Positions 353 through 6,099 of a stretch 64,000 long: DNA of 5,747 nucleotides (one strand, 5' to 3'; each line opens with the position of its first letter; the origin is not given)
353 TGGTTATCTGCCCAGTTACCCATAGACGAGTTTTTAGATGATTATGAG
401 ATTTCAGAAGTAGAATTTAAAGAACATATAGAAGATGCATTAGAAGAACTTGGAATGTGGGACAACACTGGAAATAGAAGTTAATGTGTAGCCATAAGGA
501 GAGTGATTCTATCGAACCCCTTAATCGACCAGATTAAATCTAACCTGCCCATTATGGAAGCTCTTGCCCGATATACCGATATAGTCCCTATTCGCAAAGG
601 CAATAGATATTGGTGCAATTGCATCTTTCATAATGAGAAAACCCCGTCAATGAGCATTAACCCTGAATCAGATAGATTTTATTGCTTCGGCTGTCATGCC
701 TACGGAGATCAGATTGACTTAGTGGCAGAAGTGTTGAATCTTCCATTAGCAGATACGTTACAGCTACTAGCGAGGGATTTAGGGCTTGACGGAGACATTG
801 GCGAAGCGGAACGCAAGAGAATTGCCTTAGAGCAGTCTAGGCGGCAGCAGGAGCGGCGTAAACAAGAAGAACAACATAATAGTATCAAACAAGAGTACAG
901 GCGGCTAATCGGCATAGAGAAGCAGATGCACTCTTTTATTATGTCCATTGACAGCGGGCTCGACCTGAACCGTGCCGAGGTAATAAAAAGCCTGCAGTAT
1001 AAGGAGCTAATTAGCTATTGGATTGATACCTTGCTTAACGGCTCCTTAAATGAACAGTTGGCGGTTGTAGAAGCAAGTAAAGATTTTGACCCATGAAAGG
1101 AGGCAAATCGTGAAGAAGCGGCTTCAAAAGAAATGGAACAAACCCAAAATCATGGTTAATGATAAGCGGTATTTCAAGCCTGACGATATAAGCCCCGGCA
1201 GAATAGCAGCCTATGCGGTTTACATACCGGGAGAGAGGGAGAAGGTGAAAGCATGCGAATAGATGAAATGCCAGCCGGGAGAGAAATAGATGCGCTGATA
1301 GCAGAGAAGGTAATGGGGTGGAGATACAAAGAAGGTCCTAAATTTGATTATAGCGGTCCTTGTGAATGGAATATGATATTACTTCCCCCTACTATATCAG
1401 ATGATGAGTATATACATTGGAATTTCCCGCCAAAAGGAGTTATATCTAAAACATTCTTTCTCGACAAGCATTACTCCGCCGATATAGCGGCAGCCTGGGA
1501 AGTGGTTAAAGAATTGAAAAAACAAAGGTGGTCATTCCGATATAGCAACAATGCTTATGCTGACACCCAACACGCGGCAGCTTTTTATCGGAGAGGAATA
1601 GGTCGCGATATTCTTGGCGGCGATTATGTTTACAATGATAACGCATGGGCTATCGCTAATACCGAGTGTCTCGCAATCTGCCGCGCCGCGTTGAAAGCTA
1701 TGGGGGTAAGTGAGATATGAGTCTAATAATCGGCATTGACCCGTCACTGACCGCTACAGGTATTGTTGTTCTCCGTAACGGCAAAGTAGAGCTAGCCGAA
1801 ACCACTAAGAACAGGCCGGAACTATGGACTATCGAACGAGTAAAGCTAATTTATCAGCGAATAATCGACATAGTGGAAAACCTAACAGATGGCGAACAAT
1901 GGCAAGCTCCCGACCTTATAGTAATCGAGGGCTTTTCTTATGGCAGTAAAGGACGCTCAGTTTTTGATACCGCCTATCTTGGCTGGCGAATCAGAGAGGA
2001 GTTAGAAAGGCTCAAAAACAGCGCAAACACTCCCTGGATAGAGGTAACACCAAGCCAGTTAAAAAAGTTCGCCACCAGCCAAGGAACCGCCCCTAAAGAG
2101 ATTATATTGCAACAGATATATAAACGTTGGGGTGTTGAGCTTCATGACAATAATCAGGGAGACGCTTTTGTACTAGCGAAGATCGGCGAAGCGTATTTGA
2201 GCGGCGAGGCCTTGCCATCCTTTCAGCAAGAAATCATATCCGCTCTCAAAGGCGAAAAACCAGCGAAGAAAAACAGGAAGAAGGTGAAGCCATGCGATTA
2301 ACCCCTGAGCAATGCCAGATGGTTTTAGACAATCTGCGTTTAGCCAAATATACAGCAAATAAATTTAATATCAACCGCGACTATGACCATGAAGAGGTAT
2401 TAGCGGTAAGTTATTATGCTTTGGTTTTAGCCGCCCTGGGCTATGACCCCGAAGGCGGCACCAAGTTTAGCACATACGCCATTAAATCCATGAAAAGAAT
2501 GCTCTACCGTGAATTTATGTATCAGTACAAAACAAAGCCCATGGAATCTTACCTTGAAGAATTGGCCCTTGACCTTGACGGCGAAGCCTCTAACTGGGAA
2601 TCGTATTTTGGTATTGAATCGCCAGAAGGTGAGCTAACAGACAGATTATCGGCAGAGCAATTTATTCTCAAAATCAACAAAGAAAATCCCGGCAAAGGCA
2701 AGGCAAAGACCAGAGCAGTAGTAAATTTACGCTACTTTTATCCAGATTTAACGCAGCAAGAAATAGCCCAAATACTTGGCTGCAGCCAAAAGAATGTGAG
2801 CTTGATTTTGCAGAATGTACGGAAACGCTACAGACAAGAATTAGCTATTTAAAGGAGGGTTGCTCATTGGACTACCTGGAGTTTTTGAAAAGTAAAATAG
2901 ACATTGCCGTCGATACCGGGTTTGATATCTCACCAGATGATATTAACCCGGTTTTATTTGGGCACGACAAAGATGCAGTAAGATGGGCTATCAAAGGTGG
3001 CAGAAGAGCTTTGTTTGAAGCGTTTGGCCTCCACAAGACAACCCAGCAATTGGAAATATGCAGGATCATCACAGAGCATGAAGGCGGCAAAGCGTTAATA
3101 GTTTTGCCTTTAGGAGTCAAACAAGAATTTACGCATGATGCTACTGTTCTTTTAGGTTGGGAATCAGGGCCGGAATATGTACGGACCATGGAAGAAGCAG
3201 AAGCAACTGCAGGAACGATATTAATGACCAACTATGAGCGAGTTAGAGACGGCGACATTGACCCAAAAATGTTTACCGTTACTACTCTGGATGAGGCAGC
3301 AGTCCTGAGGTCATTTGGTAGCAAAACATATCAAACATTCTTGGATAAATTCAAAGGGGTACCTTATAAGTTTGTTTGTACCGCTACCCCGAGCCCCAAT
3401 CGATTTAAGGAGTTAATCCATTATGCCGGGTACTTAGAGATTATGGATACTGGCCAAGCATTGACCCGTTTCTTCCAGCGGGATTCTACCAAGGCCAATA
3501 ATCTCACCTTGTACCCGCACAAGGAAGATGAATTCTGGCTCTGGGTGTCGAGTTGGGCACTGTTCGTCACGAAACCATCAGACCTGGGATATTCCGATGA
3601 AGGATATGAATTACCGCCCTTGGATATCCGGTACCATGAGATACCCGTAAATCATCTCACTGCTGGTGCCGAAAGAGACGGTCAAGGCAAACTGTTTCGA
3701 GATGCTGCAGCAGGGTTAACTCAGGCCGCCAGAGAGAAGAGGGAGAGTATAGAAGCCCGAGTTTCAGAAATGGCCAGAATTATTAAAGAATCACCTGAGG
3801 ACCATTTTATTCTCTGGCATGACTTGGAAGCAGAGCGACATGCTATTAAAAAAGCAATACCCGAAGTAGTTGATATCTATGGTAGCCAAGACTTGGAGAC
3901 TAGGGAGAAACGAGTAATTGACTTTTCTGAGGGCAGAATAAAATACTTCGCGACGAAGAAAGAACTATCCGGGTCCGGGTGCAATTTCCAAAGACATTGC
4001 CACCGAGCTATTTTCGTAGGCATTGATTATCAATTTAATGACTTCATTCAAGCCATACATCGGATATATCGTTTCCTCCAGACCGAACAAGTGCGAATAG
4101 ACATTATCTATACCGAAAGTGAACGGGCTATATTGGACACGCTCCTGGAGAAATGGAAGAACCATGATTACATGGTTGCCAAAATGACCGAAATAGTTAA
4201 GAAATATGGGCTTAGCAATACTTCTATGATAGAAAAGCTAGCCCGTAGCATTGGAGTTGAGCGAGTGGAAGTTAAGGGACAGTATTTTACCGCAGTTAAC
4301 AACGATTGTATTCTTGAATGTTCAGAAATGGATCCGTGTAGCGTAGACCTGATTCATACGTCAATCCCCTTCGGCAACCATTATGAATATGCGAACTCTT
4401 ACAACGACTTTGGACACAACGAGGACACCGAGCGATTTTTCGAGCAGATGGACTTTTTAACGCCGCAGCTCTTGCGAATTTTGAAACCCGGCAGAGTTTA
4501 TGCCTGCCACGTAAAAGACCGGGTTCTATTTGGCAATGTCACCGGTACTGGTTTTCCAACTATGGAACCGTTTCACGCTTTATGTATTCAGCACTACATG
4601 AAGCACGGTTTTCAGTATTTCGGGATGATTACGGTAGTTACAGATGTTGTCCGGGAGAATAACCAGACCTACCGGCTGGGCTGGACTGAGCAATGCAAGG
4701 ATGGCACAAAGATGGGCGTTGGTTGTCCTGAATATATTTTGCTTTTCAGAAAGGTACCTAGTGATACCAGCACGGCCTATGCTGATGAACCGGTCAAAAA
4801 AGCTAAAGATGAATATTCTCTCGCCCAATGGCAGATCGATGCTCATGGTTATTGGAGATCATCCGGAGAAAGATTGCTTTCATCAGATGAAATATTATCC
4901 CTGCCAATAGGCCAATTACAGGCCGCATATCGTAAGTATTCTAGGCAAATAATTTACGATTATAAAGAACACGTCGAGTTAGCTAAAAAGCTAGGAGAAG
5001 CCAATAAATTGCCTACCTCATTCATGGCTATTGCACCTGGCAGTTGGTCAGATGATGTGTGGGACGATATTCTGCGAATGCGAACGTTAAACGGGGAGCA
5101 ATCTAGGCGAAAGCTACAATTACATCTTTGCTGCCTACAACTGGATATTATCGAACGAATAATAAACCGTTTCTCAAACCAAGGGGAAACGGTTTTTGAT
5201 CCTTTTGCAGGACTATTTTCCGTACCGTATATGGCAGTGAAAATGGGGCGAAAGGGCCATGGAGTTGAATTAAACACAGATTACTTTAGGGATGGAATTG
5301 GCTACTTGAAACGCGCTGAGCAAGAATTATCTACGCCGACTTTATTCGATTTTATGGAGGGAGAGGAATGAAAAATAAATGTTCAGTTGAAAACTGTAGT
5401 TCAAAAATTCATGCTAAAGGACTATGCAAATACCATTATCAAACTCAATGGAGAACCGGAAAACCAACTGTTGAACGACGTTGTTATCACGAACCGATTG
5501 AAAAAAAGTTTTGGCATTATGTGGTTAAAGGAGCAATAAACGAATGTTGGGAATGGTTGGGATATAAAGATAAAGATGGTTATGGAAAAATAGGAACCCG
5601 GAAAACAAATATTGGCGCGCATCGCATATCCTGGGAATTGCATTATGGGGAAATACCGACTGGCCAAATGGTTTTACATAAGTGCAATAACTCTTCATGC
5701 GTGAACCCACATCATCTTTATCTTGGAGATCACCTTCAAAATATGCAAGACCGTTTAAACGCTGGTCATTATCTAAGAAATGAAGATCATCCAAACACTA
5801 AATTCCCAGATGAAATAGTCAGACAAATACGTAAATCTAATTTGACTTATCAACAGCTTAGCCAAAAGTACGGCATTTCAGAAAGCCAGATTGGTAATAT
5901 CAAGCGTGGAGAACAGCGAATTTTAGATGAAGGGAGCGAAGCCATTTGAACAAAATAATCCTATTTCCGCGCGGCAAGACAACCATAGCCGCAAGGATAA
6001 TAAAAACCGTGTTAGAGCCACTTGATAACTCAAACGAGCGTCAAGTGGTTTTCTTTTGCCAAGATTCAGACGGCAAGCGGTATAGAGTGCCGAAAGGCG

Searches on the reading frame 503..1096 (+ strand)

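Call 48: search_protein_families(library=pfam, proteins=[window:503-1096:+], max_evalue=0.001)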
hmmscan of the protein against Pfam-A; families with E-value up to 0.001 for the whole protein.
window:503-1096:+ (197 aa): 1 family
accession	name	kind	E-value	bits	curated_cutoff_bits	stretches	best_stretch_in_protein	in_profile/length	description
PF01807.25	Zn_ribbon_DnaG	-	1.4e-19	70.2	24.9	1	5-96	3-92/98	CHC2 zinc finger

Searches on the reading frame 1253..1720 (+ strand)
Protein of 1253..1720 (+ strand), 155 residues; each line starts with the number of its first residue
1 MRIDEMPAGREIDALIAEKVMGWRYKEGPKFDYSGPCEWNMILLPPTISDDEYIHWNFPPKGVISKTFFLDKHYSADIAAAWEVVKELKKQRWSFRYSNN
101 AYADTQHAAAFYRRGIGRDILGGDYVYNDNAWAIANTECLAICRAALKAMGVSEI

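Call 48: search_protein_families(library=pfam, proteins=[window:1253-1720:+], max_evalue=0.001)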
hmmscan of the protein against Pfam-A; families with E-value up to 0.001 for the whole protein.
window:1253-1720:+ (155 aa): 1 family
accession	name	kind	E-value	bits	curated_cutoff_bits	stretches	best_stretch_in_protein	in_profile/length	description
PF18066.6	Phage_ABA_S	-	1.7e-12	48.3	27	1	15-147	2-89/89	Phage ABA sandwich domain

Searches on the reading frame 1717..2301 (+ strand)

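Call 48: search_protein_families(library=pfam, proteins=[window:1717-2301:+], max_evalue=0.001)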
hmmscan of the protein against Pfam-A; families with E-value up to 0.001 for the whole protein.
window:1717-2301:+ (194 aa): 1 family
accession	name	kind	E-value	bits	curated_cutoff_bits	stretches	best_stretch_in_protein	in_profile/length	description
PF02075.23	RuvC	-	0.00029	21.2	22.2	1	4-130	1-119/148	Crossover junction endodeoxyribonuclease RuvC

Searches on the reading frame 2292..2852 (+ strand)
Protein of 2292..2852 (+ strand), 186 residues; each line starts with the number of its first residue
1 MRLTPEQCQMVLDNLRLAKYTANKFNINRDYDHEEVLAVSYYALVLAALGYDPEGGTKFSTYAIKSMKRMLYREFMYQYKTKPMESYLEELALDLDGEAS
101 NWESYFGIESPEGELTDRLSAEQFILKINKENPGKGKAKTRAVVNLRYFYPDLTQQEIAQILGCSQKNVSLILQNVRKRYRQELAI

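Call 48: search_protein_families(library=pfam, proteins=[window:2292-2852:+], max_evalue=0.001)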
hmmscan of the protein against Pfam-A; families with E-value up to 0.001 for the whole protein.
window:2292-2852:+ (186 aa): 3 families
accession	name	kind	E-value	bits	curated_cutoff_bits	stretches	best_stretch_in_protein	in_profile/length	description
PF04545.22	Sigma70_r4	-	2.6e-08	33.7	24.1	1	139-179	8-47/50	Sigma-70, region 4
PF04542.20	Sigma70_r2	-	2e-05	24.7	24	1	11-75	2-65/71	Sigma-70 region 2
PF08281.18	Sigma70_r4_2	-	2.1e-05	24.5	25.7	1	139-178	14-52/54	Sigma-70, region 4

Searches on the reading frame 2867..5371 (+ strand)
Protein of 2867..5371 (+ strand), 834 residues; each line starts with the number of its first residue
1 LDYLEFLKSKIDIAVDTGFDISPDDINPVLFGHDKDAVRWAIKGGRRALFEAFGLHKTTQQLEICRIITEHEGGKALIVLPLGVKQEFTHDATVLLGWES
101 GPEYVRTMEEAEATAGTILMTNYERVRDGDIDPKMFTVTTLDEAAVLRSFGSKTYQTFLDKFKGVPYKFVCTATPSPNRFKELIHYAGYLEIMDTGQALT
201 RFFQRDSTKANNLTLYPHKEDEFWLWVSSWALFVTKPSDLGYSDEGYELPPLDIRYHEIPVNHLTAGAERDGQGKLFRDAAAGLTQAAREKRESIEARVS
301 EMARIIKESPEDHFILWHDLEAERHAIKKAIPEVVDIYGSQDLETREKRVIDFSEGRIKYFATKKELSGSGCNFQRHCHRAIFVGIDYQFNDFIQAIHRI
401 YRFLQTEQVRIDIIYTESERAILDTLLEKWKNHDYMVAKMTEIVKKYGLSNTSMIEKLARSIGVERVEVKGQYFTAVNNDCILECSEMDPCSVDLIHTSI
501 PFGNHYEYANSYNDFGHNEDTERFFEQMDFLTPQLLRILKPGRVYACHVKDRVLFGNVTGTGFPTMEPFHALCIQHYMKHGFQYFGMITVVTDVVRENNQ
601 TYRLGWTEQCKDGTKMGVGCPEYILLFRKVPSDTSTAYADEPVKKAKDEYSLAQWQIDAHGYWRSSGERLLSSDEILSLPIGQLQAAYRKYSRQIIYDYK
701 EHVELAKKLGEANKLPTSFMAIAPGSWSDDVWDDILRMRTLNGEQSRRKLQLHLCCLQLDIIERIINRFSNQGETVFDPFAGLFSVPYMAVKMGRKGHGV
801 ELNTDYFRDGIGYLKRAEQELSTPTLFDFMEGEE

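Call 48: search_protein_families(library=pfam, proteins=[window:2867-5371:+], max_evalue=0.001)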
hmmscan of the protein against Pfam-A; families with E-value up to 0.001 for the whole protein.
window:2867-5371:+ (834 aa): 1 family
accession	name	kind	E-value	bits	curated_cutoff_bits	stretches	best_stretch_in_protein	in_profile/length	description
PF01555.25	N6_N4_Mtase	-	1.1e-14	55.3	26.7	1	493-808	1-217/221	DNA methylase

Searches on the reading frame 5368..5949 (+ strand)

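Call 48: search_protein_families(library=pfam, proteins=[window:5368-5949:+], max_evalue=0.001)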
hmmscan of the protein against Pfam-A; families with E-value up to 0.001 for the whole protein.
window:5368-5949:+ (193 aa): 2 families
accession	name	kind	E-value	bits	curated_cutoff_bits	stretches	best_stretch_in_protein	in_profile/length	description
PF13392.12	HNH_3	-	7.3e-12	45.2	24.8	1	83-127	2-46/46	HNH endonuclease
PF01381.28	HTH_3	-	0.0006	20.2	23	1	152-185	2-36/55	Helix-turn-helix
